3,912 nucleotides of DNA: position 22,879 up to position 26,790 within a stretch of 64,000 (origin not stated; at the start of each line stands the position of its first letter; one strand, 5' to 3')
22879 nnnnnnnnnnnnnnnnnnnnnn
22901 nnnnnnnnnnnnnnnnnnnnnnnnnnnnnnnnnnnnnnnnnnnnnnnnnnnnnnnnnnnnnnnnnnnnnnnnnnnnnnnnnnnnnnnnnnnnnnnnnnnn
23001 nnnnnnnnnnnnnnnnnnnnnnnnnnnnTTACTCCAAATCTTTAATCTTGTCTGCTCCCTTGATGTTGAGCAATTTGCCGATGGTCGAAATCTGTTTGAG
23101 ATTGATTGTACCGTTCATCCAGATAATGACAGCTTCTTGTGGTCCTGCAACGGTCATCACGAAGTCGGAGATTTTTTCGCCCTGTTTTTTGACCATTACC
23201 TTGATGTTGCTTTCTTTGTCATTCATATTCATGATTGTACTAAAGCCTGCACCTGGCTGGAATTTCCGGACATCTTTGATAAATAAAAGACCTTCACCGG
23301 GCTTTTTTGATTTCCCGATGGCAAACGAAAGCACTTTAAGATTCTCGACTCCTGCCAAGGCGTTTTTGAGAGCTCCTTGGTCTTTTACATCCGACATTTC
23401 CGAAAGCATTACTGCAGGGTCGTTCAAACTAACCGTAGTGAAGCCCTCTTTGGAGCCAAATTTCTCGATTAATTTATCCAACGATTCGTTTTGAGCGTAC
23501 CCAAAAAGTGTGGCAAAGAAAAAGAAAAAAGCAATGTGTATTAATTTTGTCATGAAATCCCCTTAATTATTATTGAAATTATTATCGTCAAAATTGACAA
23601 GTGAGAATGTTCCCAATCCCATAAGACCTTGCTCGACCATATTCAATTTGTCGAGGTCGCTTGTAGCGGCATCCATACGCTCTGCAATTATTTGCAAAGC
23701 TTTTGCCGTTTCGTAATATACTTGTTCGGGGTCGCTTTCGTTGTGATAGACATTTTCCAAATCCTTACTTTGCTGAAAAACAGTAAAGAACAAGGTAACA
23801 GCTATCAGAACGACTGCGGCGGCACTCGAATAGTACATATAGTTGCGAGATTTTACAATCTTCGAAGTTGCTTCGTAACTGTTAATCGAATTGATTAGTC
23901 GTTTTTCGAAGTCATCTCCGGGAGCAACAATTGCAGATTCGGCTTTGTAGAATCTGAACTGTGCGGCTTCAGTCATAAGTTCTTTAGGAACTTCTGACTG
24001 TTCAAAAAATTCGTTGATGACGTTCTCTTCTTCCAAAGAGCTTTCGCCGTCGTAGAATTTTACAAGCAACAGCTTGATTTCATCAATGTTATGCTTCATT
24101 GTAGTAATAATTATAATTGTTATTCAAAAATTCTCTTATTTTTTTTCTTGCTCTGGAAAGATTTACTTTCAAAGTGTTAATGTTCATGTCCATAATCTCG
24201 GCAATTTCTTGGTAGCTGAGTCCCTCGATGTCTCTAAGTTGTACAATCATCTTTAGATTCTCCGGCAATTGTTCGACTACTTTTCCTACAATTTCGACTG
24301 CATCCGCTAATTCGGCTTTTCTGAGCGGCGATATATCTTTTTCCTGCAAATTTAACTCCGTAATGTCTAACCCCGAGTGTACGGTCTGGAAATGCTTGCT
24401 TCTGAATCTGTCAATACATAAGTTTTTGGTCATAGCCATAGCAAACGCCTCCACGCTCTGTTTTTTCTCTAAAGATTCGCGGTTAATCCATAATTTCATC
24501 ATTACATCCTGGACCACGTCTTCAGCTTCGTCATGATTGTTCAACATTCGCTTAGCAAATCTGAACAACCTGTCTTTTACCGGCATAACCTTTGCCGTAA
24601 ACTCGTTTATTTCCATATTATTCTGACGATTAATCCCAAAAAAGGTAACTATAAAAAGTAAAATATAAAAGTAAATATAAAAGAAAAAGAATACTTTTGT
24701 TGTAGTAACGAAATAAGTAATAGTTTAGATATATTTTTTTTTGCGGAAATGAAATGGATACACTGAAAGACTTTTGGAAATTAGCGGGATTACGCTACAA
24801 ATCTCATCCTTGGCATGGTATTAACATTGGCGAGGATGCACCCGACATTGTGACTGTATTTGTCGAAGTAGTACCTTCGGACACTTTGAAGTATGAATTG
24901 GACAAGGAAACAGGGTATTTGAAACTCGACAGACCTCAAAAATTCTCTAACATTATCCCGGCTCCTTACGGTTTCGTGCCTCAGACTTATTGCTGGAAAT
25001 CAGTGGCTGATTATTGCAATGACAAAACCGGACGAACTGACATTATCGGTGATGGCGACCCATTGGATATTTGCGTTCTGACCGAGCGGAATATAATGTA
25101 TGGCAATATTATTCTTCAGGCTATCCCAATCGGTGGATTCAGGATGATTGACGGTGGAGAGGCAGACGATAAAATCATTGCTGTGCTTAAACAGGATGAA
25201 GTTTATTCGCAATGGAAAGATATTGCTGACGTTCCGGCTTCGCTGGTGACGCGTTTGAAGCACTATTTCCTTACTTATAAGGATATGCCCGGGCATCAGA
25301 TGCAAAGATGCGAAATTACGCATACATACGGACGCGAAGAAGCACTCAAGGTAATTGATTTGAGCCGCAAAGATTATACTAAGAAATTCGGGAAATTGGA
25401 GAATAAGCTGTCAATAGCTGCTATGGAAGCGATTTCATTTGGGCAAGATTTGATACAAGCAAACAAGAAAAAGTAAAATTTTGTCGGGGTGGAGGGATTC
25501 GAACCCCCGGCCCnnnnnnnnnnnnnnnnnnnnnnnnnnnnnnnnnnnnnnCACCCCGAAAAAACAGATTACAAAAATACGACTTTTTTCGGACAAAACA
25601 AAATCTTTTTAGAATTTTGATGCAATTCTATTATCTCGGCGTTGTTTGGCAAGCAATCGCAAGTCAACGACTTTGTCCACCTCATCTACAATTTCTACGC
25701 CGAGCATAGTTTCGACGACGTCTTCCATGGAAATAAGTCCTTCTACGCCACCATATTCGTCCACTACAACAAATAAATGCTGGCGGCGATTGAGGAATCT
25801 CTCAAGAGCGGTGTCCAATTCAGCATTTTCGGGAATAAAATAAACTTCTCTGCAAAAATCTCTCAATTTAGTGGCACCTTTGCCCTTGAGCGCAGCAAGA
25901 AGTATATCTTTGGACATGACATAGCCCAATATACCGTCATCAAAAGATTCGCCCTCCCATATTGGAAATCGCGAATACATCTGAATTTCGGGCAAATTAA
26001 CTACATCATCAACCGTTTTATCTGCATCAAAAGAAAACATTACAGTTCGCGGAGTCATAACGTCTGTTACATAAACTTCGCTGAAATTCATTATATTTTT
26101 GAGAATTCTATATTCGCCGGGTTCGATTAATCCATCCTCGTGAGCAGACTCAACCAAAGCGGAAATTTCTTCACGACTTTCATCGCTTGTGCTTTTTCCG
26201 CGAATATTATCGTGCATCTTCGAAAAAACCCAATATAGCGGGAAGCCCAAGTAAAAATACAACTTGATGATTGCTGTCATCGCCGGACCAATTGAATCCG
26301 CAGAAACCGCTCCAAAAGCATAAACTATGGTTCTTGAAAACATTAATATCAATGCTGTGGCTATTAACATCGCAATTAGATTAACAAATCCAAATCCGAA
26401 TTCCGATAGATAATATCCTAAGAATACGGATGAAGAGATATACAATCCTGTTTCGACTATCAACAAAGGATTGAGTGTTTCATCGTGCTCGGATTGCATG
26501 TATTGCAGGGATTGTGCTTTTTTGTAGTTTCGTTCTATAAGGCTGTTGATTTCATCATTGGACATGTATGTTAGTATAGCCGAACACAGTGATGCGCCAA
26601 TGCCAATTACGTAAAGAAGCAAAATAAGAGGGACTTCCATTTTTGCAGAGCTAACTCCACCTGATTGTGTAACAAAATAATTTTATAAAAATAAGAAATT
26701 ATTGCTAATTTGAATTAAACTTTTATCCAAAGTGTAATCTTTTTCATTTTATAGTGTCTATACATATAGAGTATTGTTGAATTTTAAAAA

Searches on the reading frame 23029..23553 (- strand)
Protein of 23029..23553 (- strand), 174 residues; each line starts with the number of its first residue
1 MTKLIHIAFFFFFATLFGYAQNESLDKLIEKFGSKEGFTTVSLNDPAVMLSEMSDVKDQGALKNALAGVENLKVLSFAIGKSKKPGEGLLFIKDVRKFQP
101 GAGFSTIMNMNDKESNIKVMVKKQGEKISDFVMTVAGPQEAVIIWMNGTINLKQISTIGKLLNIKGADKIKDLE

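Call 77: search_protein_families(library=pfam, proteins=[window:23029-23553:-], max_evalue=0.001)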
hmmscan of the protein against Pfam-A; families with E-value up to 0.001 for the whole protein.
window:23029-23553:- (174 aa): 1 family
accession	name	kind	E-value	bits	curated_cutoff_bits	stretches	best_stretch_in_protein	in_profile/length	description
PF14060.11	DUF4252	-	6e-21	75.3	23.9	1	34-157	3-124/125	Domain of unknown function (DUF4252)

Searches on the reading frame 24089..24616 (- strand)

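Call 77: search_protein_families(library=pfam, proteins=[window:24089-24616:-], max_evalue=0.001)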
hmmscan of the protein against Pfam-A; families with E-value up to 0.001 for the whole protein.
window:24089-24616:- (175 aa): 4 families
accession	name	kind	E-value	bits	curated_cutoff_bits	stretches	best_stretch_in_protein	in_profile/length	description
PF04542.20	Sigma70_r2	-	3.4e-17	62.4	24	1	13-74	5-68/71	Sigma-70 region 2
PF08281.18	Sigma70_r4_2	-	1.4e-16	60.3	25.7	1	110-160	4-54/54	Sigma-70, region 4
PF04545.22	Sigma70_r4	-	9.8e-09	35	24.1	1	115-162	3-50/50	Sigma-70, region 4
PF07638.17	Sigma70_ECF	-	4.3e-08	33.7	21.1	1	35-164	53-183/185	ECF sigma factor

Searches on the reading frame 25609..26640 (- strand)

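Call 109: search_protein_families(library=pfam, proteins=[window:25609-26640:-], max_evalue=0.00001)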
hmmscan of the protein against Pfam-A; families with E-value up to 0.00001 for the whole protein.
window:25609-26640:- (343 aa): 2 families
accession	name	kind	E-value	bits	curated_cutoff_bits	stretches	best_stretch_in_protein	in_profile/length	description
PF01595.25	CNNM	-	1.4e-16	61.2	28.4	1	11-176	8-181/181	Cyclin M transmembrane N-terminal domain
PF00571.33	CBS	-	1.7e-12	47.9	24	1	263-312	6-55/57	CBS domain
